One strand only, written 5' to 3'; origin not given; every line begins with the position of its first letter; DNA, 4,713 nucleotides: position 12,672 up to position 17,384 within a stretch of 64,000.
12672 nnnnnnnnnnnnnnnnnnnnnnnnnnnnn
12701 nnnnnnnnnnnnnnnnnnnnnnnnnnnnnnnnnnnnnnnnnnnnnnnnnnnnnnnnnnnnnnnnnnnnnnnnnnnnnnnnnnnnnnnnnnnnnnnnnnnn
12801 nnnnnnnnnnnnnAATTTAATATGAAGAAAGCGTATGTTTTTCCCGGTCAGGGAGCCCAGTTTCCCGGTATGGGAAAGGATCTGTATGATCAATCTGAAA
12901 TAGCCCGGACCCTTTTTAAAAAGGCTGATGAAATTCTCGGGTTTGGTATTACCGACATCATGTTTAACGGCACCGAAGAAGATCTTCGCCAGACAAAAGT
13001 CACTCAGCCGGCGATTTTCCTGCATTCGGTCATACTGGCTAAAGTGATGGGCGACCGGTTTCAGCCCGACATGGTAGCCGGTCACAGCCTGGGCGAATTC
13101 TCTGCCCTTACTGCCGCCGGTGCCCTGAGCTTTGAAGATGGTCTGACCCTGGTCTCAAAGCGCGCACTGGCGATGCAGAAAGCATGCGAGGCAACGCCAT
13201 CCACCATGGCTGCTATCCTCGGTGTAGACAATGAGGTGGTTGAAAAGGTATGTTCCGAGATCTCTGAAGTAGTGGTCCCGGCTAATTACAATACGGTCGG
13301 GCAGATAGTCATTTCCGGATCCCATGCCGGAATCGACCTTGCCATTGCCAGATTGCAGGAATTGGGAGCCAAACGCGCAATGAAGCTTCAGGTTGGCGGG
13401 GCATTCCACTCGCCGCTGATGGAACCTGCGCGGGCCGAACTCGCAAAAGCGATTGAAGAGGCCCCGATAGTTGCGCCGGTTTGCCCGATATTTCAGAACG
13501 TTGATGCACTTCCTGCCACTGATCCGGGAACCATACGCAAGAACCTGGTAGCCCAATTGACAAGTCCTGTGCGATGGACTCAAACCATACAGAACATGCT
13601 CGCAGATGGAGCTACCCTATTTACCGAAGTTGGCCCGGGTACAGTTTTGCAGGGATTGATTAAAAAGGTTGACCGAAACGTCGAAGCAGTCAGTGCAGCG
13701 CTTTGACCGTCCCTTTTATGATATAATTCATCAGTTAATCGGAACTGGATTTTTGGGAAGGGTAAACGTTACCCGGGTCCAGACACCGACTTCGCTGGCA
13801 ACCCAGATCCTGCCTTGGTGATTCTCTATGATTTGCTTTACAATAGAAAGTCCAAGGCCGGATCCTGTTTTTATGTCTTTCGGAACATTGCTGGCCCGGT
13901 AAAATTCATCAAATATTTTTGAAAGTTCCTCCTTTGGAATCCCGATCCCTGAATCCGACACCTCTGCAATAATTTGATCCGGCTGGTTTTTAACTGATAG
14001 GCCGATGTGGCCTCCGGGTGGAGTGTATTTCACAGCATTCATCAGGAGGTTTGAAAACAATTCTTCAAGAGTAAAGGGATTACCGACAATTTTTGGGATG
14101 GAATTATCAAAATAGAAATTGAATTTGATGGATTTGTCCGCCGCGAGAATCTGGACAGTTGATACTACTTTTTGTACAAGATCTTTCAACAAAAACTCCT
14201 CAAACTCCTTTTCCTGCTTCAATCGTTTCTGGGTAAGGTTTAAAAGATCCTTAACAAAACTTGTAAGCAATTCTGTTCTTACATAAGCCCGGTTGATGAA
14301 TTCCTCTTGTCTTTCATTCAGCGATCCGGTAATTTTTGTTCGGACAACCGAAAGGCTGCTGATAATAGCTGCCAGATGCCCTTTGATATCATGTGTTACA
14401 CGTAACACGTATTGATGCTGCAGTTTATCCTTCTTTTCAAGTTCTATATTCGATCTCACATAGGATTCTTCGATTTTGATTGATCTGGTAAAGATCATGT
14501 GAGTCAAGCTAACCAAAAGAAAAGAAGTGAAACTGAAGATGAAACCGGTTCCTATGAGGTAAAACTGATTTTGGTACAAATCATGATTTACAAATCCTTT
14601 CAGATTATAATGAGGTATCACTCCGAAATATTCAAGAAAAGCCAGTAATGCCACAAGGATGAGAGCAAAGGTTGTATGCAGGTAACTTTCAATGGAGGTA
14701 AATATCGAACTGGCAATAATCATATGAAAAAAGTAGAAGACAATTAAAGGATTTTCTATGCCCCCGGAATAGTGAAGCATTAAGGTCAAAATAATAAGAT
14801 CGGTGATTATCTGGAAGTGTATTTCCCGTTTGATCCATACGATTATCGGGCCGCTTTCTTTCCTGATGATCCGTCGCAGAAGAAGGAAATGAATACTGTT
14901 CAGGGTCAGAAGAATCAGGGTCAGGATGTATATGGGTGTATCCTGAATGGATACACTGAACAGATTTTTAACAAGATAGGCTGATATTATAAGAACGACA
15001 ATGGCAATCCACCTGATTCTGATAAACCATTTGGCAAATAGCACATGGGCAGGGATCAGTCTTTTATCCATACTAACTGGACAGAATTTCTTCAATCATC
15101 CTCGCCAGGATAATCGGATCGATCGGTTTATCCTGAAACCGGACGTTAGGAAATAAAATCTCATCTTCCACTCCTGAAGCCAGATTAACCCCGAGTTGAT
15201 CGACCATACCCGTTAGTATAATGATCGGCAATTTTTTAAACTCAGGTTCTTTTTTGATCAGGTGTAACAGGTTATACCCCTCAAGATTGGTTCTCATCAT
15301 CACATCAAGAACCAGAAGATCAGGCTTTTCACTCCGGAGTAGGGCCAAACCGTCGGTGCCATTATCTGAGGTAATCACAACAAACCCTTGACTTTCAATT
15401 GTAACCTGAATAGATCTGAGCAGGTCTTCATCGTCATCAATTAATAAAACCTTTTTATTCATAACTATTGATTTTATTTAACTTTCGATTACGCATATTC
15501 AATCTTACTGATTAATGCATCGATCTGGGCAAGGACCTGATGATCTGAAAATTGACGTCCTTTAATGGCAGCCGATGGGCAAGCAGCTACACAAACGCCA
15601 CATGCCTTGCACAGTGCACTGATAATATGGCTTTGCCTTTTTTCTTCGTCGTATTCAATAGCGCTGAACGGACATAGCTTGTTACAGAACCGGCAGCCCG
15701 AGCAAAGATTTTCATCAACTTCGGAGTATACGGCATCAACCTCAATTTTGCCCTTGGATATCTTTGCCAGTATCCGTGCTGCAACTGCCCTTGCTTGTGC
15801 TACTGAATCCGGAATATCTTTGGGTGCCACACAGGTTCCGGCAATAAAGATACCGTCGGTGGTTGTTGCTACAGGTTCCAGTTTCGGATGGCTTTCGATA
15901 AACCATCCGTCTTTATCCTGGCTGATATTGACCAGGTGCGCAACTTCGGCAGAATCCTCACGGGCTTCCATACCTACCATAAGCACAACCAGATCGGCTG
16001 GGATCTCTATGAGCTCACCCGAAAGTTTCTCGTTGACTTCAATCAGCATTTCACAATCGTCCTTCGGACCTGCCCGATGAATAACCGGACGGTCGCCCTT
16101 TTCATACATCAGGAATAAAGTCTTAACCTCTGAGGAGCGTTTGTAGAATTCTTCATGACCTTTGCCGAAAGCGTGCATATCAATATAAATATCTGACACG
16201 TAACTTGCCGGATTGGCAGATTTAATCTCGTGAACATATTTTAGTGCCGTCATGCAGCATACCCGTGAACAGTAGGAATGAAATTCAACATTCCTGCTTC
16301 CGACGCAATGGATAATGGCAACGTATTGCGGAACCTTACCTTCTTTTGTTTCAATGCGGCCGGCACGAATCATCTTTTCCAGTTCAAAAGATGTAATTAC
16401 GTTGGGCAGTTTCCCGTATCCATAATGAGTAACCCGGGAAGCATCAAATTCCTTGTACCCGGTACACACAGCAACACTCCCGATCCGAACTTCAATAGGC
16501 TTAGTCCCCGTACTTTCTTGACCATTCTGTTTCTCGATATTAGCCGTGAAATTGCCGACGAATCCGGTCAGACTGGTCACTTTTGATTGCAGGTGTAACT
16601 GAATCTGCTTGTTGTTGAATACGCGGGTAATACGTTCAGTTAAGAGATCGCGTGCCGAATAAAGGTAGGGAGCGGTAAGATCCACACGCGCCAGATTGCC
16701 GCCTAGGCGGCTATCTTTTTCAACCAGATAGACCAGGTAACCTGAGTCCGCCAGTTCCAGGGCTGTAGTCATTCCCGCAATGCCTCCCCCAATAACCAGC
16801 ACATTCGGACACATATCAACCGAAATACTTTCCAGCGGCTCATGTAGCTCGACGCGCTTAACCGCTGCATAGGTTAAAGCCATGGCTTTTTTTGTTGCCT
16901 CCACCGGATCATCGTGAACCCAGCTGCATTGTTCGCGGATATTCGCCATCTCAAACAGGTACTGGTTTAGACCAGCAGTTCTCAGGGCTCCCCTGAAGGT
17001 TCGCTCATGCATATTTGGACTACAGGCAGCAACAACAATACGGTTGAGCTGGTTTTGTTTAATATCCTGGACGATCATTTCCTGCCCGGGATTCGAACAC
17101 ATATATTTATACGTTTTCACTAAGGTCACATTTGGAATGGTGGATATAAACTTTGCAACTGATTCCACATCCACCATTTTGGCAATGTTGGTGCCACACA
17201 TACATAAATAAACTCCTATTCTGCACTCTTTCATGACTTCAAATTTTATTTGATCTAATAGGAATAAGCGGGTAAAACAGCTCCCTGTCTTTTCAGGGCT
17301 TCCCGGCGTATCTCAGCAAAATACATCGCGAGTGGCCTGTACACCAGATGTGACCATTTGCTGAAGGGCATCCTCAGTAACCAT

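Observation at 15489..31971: Two paralogous Mvh hydrogenase / HdrA / HdrC::NarI (QmoC-like) modules with no HdrB: a possible membrane-anchored, quinone-linked bifurcating hydrogenase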

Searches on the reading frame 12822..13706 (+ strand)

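Call 10: search_protein_families(library=pfam, proteins=[window:12822-13706:+], max_evalue=0.0001)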
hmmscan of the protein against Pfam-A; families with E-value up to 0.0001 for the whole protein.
window:12822-13706:+ (294 aa): 1 family
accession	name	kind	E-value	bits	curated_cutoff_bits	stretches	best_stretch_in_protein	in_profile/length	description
PF00698.26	Acyl_transf_1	-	2.4e-42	146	32.7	1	5-288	2-283/319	Acyl transferase domain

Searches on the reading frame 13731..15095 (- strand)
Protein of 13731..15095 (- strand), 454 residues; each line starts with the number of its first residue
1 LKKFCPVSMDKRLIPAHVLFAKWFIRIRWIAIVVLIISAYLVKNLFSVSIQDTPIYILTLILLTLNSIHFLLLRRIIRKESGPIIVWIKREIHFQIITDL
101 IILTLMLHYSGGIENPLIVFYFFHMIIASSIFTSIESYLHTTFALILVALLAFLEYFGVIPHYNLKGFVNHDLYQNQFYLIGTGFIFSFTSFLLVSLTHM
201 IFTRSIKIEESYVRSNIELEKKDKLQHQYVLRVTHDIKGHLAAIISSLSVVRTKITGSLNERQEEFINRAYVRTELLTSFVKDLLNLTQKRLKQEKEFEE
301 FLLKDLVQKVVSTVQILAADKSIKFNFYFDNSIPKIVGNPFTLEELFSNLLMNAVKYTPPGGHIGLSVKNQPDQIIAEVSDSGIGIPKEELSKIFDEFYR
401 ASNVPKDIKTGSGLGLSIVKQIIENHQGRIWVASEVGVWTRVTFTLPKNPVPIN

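Call 4: search_protein_families(library=pfam, proteins=[window:13731-15095:-], max_evalue=0.01)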
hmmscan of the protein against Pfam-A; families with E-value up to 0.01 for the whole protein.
window:13731-15095:- (454 aa): 3 families
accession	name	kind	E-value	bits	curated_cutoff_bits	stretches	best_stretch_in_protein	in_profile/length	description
PF02518.31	HATPase_c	-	8.9e-30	103.8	26.4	1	339-449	2-110/111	Histidine kinase-, DNA gyrase B-, and HSP90-like ATPase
PF00512.31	HisKA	-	0.00019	21.9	26.9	1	233-290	9-63/66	His Kinase A (phospho-acceptor) domain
PF13581.12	HATPase_c_2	-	0.0095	16.4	27.4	0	343-426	36-112/127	Histidine kinase-like ATPase domain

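Call 84: search_protein_families(library=ncbifam, proteins=[window:13731-15095:-], max_evalue=1e-8)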
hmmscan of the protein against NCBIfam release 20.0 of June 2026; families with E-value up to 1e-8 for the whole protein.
window:13731-15095:- (454 aa): 70 families (the best 25 are shown)
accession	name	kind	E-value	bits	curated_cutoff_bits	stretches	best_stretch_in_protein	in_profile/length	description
NF046044.1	PnpS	equivalog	2e-44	152.2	400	1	218-447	162-390/390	two-component system histidine kinase PnpS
TIGR02966.1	phoR_proteo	equivalog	4.7e-42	144.2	334.2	1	218-445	106-332/333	phosphate regulon sensor histidine kinase PhoR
NF033092.0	HK_WalK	equivalog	1.4e-39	136.2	725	1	218-447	364-593/594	cell wall metabolism sensor histidine kinase WalK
NF041735.1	hist_kin_RppB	equivalog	1.2e-38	133.1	400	1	226-447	216-438/438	two-component system sensor histidine kinase RppB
NF008312.0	PRK11100.1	equivalog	6.4e-38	130.8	356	1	217-444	248-472/477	two-component system sensor histidine kinase CreC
NF006800.0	PRK09303.1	equivalog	4.8e-37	127.8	342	1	215-447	140-376/383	histidine kinase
NF045911.1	TCSHisKinNblS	equivalog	2.8e-36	125.1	1000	1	224-446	386-618/621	two-component system sensor histidine kinase NblS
NF008468.0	PRK11360.1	equivalog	1.1e-35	123.1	646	1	229-450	399-610/616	two-component system sensor histidine kinase AtoS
NF045595.1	HK_scytonemin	equivalog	2e-35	122.3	865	1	207-448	395-635/637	scytonemin biosynthesis sensor histidine kinase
NF038297.2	hybrid_HK_HrmK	equivalog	6.8e-35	120.8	725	1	210-450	219-459/607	hybrid histidine kinase/response regulator HrmK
NF047874.1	MASE3_PAS_HK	subfamily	2.7e-32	112.3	560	1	209-449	378-626/655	MASE3 domain-containing sensor histidine kinase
TIGR01386.1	cztS_silS_copS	subfamily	1.1e-31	110.4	292.55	1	262-447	275-457/457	heavy metal sensor histidine kinase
NF008302.0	PRK11091.1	equivalog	2.6e-31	108.6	838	1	200-446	260-503/779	aerobic respiration two-component sensor histidine kinase ArcB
NF033093.1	HK_VicK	exception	2.8e-31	108.6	680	1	217-448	200-435/448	cell wall metabolism sensor histidine kinase VicK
NF007345.0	PRK09835.1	subfamily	3.1e-31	108.5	423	1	233-448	269-480/482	Cu(+)/Ag(+) sensor histidine kinase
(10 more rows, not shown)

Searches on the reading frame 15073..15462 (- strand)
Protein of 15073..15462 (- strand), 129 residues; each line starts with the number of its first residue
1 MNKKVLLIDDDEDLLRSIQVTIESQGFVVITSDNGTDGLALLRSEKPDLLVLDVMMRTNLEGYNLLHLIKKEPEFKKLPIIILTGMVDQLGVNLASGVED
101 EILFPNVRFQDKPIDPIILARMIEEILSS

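Call 4: search_protein_families(library=pfam, proteins=[window:15073-15462:-], max_evalue=0.01)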
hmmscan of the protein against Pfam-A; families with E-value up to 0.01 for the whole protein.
window:15073-15462:- (129 aa): 1 family
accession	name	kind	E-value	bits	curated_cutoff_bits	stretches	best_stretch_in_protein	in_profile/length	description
PF00072.30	Response_reg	-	9.6e-17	61.6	30.2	1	5-88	1-81/111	Response regulator receiver domain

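Call 84: search_protein_families(library=ncbifam, proteins=[window:15073-15462:-], max_evalue=1e-8)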
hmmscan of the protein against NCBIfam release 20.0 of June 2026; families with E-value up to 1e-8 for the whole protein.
window:15073-15462:- (129 aa): 27 families (the best 25 are shown)
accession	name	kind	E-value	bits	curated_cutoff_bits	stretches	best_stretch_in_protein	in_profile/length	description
NF045717.1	DVU0259_DivK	exception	5.9e-16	58.7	160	1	1-88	1-87/117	DVU0259 family response regulator domain-containing protein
NF041733.1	resp_reg_CseB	equivalog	2.3e-15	56.6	350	1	4-102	2-98/228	two-component system response regulator CseB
TIGR02154.1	PhoB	equivalog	1.7e-14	53.7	296.2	1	1-103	1-104/226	phosphate regulon transcriptional regulator PhoB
NF045944.1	ResRegRpaBCyano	equivalog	9.9e-14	51.3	330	1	6-88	1-79/229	response regulator transcription factor RpaB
NF053854.1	RespRegPhoBBctds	equivalog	1.3e-13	50.9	270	1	5-85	1-79/225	two-component system response regulator PhoB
NF007135.0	PRK09581.1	equivalog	1.5e-13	50.4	474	1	1-89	1-88/457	PleD family two-component system response regulator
NF011695.0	PRK15115.1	equivalog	3.1e-13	49.3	763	1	4-127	8-122/445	two-component system response regulator GlrR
NF040689.1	MtrAB_MtrA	equivalog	2e-12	46.9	300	1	5-105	1-99/219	MtrAB system response regulator MtrA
NF045991.1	RespRegCtrARhodob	equivalog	6.1e-12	45.8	350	1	4-103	2-100/224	response regulator transcription factor CtrA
NF045505.1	RR_RssB_Pseudo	equivalog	6.2e-12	45.3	700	1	4-86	7-86/394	two-component system response regulator RssB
NF047793.1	ResRegPgtA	equivalog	6.2e-12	45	650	1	3-127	6-121/414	two-component system response regulator PgtA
NF051870.1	NAssimRespRegNtrX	equivalog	2e-11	43.4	600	1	4-86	3-84/452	nitrogen assimilation response regulator NtrX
NF040534.1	resp_reg_YycF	equivalog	1.8e-10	40.5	340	1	3-89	1-83/231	response regulator YycF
NF000404.1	vanR-D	exception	2.9e-10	40.1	500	1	1-98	1-94/232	vancomycin resistance response regulator transcription factor VanR-D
NF033117.2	vanR_ACDEGLN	exception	3e-10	40.1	350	1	5-91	1-83/226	VanR-ABDEGLN family response regulator transcription factor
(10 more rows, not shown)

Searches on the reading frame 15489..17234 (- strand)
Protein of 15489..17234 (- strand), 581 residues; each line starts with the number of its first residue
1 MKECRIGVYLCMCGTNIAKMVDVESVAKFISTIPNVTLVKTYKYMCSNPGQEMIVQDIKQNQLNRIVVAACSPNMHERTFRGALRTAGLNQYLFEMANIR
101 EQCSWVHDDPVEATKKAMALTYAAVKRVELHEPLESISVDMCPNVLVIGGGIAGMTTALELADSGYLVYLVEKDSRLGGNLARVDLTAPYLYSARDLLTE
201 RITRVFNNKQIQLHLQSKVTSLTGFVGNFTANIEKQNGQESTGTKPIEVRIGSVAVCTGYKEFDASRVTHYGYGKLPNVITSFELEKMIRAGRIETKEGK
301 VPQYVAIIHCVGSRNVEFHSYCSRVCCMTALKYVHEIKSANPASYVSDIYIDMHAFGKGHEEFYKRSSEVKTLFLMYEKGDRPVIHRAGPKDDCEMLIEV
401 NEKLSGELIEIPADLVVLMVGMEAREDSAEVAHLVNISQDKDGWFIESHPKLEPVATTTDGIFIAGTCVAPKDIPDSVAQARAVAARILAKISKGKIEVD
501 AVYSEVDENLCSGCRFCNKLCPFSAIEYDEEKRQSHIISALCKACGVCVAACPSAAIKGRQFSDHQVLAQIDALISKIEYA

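Call 4: search_protein_families(library=pfam, proteins=[window:15489-17234:-], max_evalue=0.01)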
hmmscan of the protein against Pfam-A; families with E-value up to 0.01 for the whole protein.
window:15489-17234:- (581 aa): 21 families
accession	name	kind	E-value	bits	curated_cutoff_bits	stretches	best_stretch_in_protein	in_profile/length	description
PF07992.20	Pyr_redox_2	-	1.6e-10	41.3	26.1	1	144-222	2-78/291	Pyridine nucleotide-disulphide oxidoreductase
PF00037.32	Fer4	-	5.3e-09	36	21.1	2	505-527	2-24/24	4Fe-4S binding domain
PF12831.13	FAD_oxidored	-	5.6e-08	32.9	27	1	145-209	2-54/416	FAD dependent oxidoreductase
PF13450.12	NAD_binding_8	-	7.2e-08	33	21.9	1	147-185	1-39/68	NAD(P)-binding Rossmann-like domain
PF13484.11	Fer4_16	-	8.5e-08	33.3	30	1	542-561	2-23/66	4Fe-4S double cluster binding domain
PF13237.11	Fer4_10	-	9.3e-08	32.3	25.5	1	506-553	4-53/53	4Fe-4S dicluster domain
PF01266.30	DAO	-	9.5e-08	32.4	27.9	1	145-179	2-37/353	FAD dependent oxidoreductase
PF00890.30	FAD_binding_2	-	2.3e-07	30.8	20.4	1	145-182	2-39/414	FAD binding domain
PF12838.12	Fer4_7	-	2.6e-07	31.5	27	1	511-556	2-52/52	4Fe-4S dicluster domain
PF14697.11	Fer4_21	-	4.2e-07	30.4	35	1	505-557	2-57/59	4Fe-4S dicluster domain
PF13187.11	Fer4_9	-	5.4e-06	26.8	27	1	511-557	2-52/52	4Fe-4S dicluster domain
PF12837.12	Fer4_6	-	2.3e-05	24.6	25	2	505-526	3-24/24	4Fe-4S binding domain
PF25160.1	LdpA_Fe-S-bd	-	3.7e-05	23.9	27.6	1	515-560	7-46/49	LdpA Fe-S cluster-binding domain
PF13738.12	Pyr_redox_3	-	0.00026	20.8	30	1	144-241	166-255/305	Pyridine nucleotide-disulphide oxidoreductase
PF01494.25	FAD_binding_3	-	0.00054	19.7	22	1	144-175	3-34/349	FAD binding domain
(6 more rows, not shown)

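Call 84: search_protein_families(library=ncbifam, proteins=[window:15489-17234:-], max_evalue=1e-8)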
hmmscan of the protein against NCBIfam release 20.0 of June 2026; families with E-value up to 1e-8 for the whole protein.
window:15489-17234:- (581 aa): 8 families
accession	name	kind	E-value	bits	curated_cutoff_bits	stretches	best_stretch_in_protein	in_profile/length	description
NF040770.1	hetero_SS_HdrA2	exception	5.1e-176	587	1100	2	246-576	313-642/777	CoB-CoM heterodisulfide reductase HdrA2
NF041778.1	hetero_SS_HdrA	equivalog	1.6e-132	443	1400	2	245-577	322-653/771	ferredoxin:CoB-CoM heterodisulfide reductase subunit HdrA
NF041891.1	hdrA_Methbact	equivalog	1.2e-116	390.8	1300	2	246-577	310-638/762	ferredoxin:CoB-CoM heterodisulfide reductase subunit HdrA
NF009410.0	PRK12771.1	subfamily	2.1e-15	56.4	516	0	140-220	136-213/566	NAD(P)-binding protein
NF006221.0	PRK08348.1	subfamily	5.7e-10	39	124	1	507-572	42-104/136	NADH-plastoquinone oxidoreductase subunit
TIGR01944.1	rnfB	subfamily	9.4e-10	38.4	68.7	1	503-565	107-168/190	RnfABCDGE type electron transport complex subunit B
TIGR02700.1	flavo_MJ0208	hypoth_equivalog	1.9e-09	37.1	251.35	1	476-562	113-199/234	dihydromethanopterin reductase (acceptor)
NF007204.0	PRK09625.1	equivalog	6.7e-09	35.9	125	0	507-563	57-112/133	pyruvate flavodoxin oxidoreductase subunit delta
